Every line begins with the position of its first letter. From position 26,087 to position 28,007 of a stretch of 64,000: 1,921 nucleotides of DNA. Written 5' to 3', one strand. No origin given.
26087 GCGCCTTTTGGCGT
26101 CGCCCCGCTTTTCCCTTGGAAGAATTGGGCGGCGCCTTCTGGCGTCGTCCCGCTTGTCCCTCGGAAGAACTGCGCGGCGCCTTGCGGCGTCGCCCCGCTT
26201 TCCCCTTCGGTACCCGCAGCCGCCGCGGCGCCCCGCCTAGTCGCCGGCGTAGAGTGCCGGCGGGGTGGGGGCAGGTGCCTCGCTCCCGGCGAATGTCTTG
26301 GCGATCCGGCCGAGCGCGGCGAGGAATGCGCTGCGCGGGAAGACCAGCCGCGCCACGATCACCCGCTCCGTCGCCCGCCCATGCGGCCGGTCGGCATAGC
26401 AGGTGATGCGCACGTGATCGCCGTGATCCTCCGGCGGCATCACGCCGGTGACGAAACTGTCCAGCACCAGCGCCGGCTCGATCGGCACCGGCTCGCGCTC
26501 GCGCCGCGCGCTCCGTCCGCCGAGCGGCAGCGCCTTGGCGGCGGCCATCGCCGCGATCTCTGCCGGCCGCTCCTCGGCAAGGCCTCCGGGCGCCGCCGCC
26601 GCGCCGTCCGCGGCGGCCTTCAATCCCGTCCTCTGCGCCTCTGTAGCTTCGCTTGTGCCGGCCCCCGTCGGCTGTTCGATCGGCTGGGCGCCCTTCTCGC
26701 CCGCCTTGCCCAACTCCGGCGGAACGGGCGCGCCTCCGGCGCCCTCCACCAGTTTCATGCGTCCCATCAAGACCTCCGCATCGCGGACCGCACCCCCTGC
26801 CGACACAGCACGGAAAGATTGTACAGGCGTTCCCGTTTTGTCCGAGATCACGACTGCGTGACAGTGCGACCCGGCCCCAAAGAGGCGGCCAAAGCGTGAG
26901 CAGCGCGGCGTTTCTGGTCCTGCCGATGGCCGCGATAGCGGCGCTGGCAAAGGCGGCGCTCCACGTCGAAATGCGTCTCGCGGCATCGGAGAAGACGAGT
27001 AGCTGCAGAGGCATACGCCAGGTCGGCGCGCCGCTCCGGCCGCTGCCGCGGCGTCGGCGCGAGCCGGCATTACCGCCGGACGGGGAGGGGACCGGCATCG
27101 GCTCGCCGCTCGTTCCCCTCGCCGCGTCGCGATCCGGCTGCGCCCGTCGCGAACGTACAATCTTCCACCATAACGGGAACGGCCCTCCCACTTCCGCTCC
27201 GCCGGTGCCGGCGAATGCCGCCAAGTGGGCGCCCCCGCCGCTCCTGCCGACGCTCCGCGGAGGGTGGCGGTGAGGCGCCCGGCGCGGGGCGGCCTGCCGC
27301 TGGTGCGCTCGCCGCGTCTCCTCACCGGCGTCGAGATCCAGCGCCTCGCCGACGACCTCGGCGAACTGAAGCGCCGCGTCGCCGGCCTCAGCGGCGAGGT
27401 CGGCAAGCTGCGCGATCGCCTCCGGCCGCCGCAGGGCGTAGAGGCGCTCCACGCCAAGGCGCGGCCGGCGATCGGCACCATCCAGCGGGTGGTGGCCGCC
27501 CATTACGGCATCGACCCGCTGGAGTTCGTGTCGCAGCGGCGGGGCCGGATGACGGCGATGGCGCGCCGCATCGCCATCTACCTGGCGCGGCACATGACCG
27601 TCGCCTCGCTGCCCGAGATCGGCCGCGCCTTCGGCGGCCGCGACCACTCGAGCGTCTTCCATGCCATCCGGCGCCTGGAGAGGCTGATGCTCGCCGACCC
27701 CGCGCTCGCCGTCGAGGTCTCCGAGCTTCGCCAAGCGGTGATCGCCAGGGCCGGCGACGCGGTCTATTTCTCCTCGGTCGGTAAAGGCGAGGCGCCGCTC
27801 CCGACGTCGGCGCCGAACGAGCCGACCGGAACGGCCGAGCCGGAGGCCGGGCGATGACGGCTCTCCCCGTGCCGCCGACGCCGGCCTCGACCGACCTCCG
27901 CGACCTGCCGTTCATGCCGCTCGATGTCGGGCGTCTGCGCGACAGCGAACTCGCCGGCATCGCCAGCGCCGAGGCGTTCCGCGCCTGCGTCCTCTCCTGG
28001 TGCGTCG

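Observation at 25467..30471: Degraded prophage-like replication module: XRE repressor with palindromic operators, 45-bp tandem repeats, DnaA_C-domain protein and DUF1376 protein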

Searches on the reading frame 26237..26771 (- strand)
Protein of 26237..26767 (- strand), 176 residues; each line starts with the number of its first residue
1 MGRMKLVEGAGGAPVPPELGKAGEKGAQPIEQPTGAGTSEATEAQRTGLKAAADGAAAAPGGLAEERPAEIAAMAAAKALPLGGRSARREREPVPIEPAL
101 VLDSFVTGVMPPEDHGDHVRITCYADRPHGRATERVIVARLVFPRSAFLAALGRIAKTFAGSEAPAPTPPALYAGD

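Call 4: search_protein_families(library=pfam, proteins=[window:26237-26771:-], max_evalue=0.01)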
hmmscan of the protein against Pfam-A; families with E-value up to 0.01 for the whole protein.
window:26237-26771:- (178 aa): 0 families

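Call 22: search_protein_families(library=ncbifam, proteins=[window:26237-26771:-], max_evalue=0.01)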
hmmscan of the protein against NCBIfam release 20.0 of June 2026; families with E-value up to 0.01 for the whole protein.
window:26237-26771:- (178 aa): 0 families

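Call 23: search_protein_families(library=phrogs, proteins=[window:26237-26771:-], max_evalue=0.01)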
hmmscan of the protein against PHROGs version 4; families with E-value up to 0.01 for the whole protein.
window:26237-26771:- (178 aa): 0 families

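Call 52: search_protein_families(library=pfam, proteins=[window:26237-26767:-], max_evalue=0.05)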
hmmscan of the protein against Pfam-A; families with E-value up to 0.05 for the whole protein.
window:26237-26767:- (176 aa): 2 families
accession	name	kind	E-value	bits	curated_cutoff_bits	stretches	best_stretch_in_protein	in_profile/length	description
PF16626.10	Papilin_u7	-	0.00079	20.4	27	1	43-97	2-55/92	Linking region between Kunitz_BPTI and I-set on papilin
PF19873.4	DUF6346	-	0.02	14.9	25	1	106-159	84-138/145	Family of unknown function (DUF6346)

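Call 83: search_dna_similar(query=window:26237-26767:-, collection=phages, mode=protein, max_evalue=0.01, max_rows=10)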
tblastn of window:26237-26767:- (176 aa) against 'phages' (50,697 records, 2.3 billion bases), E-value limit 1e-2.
No match.

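Call 96: search_protein_families(library=padloc, proteins=[window:26237-26767:-], max_evalue=0.01)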
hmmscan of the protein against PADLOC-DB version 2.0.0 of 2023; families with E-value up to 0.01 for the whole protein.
window:26237-26767:- (176 aa): 0 families

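Call 97: search_protein_families(library=phrogs, proteins=[window:26237-26767:-], max_evalue=0.01)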
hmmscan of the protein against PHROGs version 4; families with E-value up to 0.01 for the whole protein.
window:26237-26767:- (176 aa): 0 families

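Call 98: search_solved_structures(query=window:26237-26767:-, max_evalue=1)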
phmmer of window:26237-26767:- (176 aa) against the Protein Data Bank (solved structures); distinct sequences matched with E-value up to 1: 0.

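Call 120: predict_structure(protein=window:26237-26767:-)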
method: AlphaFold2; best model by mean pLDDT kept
length: 176 residues; sequences in the alignment: 1
mean_pLDDT: 47.8   pTM: 0.29
mean pLDDT of the five models: 47.8, 45.3, 42.9, 42.7, 41.1
residues with pLDDT >= 90: 0; 70-90: 4; 50-70: 72; < 50: 100
segments of 3 or more residues with pLDDT < 50: 9-13, 49-90, 92-105, 127-131, 159-176
pLDDT, mean of each block of 10 residues (from residue 1): 50 50 51 52 49 43 40 33 36 40 52 68 56 53 55 52 40 35
secondary structure, 60 per line:
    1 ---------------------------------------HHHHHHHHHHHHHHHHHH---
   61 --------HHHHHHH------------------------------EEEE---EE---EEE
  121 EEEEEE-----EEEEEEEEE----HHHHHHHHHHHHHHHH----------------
elements in order: H40-57 H69-75 E106-109 E118-126 E132-140 H145-160

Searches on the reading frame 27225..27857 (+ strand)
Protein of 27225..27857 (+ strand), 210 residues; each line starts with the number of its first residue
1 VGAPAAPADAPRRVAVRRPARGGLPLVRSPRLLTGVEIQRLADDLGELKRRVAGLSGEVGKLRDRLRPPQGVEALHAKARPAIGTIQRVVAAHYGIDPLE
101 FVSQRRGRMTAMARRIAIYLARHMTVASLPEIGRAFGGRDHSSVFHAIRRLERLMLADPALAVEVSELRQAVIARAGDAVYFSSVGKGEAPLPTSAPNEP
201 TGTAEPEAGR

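Call 4: search_protein_families(library=pfam, proteins=[window:27225-27857:+], max_evalue=0.01)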
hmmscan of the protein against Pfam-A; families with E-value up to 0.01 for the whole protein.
window:27225-27857:+ (210 aa): 1 family
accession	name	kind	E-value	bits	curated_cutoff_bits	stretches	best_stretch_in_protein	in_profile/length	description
PF08299.17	Bac_DnaA_C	-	3.3e-24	85.1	31.5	1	85-150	3-68/69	Bacterial dnaA protein helix-turn-helix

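Call 15: find_encoding_contigs(protein=window:27225-27857:+, flank=10000, max_places=6)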
Protein window:27225-27857:+ (210 aa): no gene with exactly this product is on record in the collection.

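Call 17: search_solved_structures(query=window:27225-27857:+, max_evalue=0.01, show_alignments=1)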
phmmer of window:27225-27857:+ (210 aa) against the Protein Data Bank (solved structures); distinct sequences matched with E-value up to 0.01: 5.
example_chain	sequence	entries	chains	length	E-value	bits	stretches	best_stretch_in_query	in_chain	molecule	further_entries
8btg_A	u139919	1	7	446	2.6e-17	66.8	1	7-170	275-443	Chromosomal replication initiator protein DnaA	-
1j1v_A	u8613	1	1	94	6.7e-17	65.4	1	83-157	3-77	Chromosomal replication initiator protein dnaA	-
2hcb_A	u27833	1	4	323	5.8e-14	55.9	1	42-154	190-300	Chromosomal replication initiator protein dnaA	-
1l8q_A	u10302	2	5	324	5.8e-14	55.8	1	42-154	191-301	Chromosomal replication initiator protein dnaA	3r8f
3pvp_A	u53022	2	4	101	6.5e-09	39.4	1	84-158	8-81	Chromosomal replication initiator protein dnaA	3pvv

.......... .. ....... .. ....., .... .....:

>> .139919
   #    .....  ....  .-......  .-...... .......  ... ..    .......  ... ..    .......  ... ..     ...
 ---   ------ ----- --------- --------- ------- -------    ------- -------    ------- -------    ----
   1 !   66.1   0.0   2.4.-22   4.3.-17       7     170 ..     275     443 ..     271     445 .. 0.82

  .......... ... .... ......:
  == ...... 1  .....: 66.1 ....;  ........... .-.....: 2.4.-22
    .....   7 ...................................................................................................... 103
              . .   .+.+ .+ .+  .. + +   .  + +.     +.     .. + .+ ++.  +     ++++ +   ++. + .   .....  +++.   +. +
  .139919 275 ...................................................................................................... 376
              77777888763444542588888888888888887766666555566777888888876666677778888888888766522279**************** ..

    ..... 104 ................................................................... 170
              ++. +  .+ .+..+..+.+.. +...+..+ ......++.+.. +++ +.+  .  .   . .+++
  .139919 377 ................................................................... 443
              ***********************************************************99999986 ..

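Call 22: search_protein_families(library=ncbifam, proteins=[window:27225-27857:+], max_evalue=0.01)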
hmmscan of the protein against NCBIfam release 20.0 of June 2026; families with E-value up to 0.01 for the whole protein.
window:27225-27857:+ (210 aa): 4 families
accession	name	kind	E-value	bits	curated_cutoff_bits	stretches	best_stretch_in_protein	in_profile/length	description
TIGR00362.1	DnaA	equivalog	2.4e-26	92.8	343.9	1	79-170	344-435/437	chromosomal replication initiator protein DnaA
NF001154.0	PRK00149.3-3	equivalog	1.6e-13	50.4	410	1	86-171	371-457/462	chromosomal replication initiator protein DnaA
NF009087.0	PRK12422.1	equivalog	5e-08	32.5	657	1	85-155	356-425/455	chromosomal replication initiator protein DnaA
NF004688.0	PRK06030.1-3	equivalog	2.6e-06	27.5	136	1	80-168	20-107/123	hypothetical protein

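Call 23: search_protein_families(library=phrogs, proteins=[window:27225-27857:+], max_evalue=0.01)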
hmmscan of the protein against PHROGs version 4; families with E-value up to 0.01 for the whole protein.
window:27225-27857:+ (210 aa): 0 families

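Call 27: search_dna_similar(query=window:27225-27857:+, collection=phages, mode=protein, max_evalue=0.001, max_rows=25)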
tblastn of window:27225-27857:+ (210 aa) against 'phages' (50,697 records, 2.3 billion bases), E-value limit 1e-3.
Records with a match: 36; places in all: 36; records where one place covers at least 80% of the query: 0.
Best place of each record, by identity: <60% 36.
By first word of the organism name: Bacteriophage 13; Salmonella 3; Acinetobacter 2; Bradyrhizobium 2; Staphylococcus 2; Caudoviricetes 2; Enterococcus 2; Campylobacter 2; Microcystis 2; Aurantimonas 2; and 4 more.
By host as written in the record: - 20; Staphylococcus aureus 2; Campylobacter jejuni 2; Homo sapiens 2; Aurantimonas sp. C5-1 2; Bradyrhizobium elkanii USDA 76 1; Sulfitobacter sp. HGT1 1; Enterococcus faecalis 1; and 5 more.
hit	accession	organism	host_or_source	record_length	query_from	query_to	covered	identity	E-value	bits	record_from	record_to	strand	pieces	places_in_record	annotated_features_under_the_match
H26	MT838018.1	Bacteriophage sp.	human fecal samples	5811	80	169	43%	50.0%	4e-18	87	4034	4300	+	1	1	record has no annotation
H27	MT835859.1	Bacteriophage sp.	human fecal samples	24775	80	174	45%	46.3%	2e-17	86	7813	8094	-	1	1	record has no annotation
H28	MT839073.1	Bacteriophage sp.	human fecal samples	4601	41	177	65%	31.0%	9e-12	69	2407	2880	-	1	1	record has no annotation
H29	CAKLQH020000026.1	Acinetobacter phage MD-2021a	not known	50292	73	168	46%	41.2%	5e-12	70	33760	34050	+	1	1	dnaA: chromosomal replication initiation protein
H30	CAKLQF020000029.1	Acinetobacter phage MD-2021a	not known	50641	73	168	46%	41.2%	5e-12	70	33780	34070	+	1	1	dnaA: chromosomal replication initiation protein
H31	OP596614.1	Bradyrhizobium phage ppBeUSDA76-2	Bradyrhizobium elkanii USDA 76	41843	83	172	43%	42.9%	3e-14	76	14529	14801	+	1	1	hypothetical protein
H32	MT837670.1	Bacteriophage sp.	human fecal samples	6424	41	168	61%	29.0%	3e-11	67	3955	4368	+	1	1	record has no annotation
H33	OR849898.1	Staphylococcus phage SA 1298 Kay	Staphylococcus aureus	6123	62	172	53%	33.3%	2e-15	80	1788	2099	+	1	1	record has no annotation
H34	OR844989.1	Staphylococcus phage SA 1306 Kay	Staphylococcus aureus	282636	62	172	53%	33.3%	2e-15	80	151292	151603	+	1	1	record has no annotation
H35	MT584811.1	Sulfitobacter phage phiGT1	Sulfitobacter sp. HGT1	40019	83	204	58%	30.2%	3e-4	47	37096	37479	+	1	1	DnaA | hypothetical protein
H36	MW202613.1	Caudoviricetes sp.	Manatee Spring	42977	70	168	47%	37.0%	2e-13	74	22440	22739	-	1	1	chromosomal replication initiator protein dnaA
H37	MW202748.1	Caudoviricetes sp.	Manatee Spring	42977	70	168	47%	37.0%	2e-13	74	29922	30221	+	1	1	chromosomal replication initiator protein dnaA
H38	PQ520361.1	Enterococcus phage IME_EF3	-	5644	70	170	48%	35.6%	1e-15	80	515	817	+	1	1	record has no annotation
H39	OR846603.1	Enterococcus phage Efs 1-1-1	Enterococcus faecalis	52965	70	170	48%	35.6%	2e-15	80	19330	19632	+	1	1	record has no annotation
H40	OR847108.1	Listeria phage LM 4-11-1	Listeria monocytogenes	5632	82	180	47%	36.4%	1e-13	75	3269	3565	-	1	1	record has no annotation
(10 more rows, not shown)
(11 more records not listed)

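Call 28: get_annotated_region(hit=H31, flank=5000)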
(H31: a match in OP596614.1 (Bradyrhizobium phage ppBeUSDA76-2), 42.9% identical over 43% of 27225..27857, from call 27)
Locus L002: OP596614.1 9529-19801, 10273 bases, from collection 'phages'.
description: Bradyrhizobium phage ppBeUSDA76-2, complete genome.
organism: Bradyrhizobium phage ppBeUSDA76-2 (NCBI taxid 3003364)
taxonomy: Viruses; Duplodnaviria; Heunggongvirae; Uroviricota; Caudoviricetes
host: Bradyrhizobium elkanii USDA 76; source: -; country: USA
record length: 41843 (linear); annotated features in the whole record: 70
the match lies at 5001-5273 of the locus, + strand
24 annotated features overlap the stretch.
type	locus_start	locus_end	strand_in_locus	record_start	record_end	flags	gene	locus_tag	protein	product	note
CDS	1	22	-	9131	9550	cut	-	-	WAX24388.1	recombination protein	hyprecombination protein NinBothetical protein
CDS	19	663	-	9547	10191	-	-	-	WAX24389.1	viral recombinase family protein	YqaJ viral recombinase family proteinothetical protein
CDS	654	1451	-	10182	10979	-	-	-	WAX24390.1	ERF family protein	-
CDS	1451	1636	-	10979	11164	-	-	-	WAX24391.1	hypothetical protein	-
CDS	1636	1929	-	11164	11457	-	-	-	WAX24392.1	hypothetical protein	-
CDS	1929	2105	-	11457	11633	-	-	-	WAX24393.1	hypothetical protein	-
CDS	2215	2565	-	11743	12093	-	-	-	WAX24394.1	hypothetical protein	-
CDS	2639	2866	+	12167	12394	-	-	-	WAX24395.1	hypothetical protein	-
CDS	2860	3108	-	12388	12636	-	-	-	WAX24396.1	hypothetical protein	-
CDS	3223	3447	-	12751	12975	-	-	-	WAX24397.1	hypothetical protein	-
CDS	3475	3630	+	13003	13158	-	-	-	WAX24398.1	hypothetical protein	-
CDS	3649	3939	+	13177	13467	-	-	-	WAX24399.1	hypothetical protein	-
CDS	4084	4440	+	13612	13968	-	-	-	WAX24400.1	hypothetical protein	-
CDS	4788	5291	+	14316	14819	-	-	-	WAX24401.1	hypothetical protein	-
CDS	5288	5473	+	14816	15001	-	-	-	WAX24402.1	hypothetical protein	-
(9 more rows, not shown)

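Call 75: search_protein_families(library=pfam, proteins=[L002:7123-7656:+], max_evalue=0.01)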
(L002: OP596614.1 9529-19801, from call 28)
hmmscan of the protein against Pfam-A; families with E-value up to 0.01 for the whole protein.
L002:7123-7656:+ (177 aa): 1 family
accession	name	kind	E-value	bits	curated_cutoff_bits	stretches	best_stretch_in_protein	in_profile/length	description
PF20057.4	DUF6456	-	1.1e-05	25.9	26.3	1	52-161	24-135/136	Domain of unknown function (DUF6456)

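Call 76: search_protein_families(library=ncbifam, proteins=[L002:4788-5291:+, window:27225-27857:+], max_evalue=0.001)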
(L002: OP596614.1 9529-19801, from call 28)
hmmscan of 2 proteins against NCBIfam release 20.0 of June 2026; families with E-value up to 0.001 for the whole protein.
L002:4788-5291:+ (167 aa): 6 families
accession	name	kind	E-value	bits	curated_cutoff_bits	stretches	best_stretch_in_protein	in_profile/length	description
TIGR00362.1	DnaA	equivalog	1.8e-31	109.7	343.9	1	71-162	347-437/437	chromosomal replication initiator protein DnaA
NF001154.0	PRK00149.3-3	equivalog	1.8e-17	63.5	410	1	83-163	378-459/462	chromosomal replication initiator protein DnaA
NF009087.0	PRK12422.1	equivalog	2.9e-08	33.3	657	1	75-155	357-436/455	chromosomal replication initiator protein DnaA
NF004688.0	PRK06030.1-3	equivalog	3.9e-06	26.9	136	1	85-147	35-97/123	hypothetical protein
NF004687.0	PRK06030.1-2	equivalog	2.8e-05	24.4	181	1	92-147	57-113/140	hypothetical protein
NF004686.0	PRK06030.1-1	equivalog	0.00067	19.6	148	1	85-144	64-123/151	hypothetical protein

window:27225-27857:+ (210 aa): 4 families
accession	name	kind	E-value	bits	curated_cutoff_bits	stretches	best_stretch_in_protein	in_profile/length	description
TIGR00362.1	DnaA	equivalog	2.4e-26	92.8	343.9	1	79-170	344-435/437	chromosomal replication initiator protein DnaA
NF001154.0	PRK00149.3-3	equivalog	1.6e-13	50.4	410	1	86-171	371-457/462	chromosomal replication initiator protein DnaA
NF009087.0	PRK12422.1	equivalog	5e-08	32.5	657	1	85-155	356-425/455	chromosomal replication initiator protein DnaA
NF004688.0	PRK06030.1-3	equivalog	2.6e-06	27.5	136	1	80-168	20-107/123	hypothetical protein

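Call 90: find_related_loci(query=window:27225-27857:+, collection=viral_contigs, flank=8000)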
Query window:27225-27857:+ (210 aa) in viral_contigs; peptide patterns used: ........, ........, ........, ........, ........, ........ (x = any residue, [..] = any of these).
94 stretches matched a pattern, but none encodes a relative of the query by tblastn (E <= 1e-3).

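Call 96: search_protein_families(library=padloc, proteins=[window:27225-27857:+], max_evalue=0.01)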
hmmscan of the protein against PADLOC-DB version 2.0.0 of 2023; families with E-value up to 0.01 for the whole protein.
window:27225-27857:+ (210 aa): 0 families

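Call 97: search_protein_families(library=phrogs, proteins=[L002:7123-7656:+], max_evalue=0.01)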
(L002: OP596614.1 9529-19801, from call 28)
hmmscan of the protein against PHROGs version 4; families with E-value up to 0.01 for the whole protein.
L002:7123-7656:+ (177 aa): 1 family
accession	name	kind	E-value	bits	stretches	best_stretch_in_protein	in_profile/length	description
phrog_21451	-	unknown function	3.9e-19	69.9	1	32-164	36-167/169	-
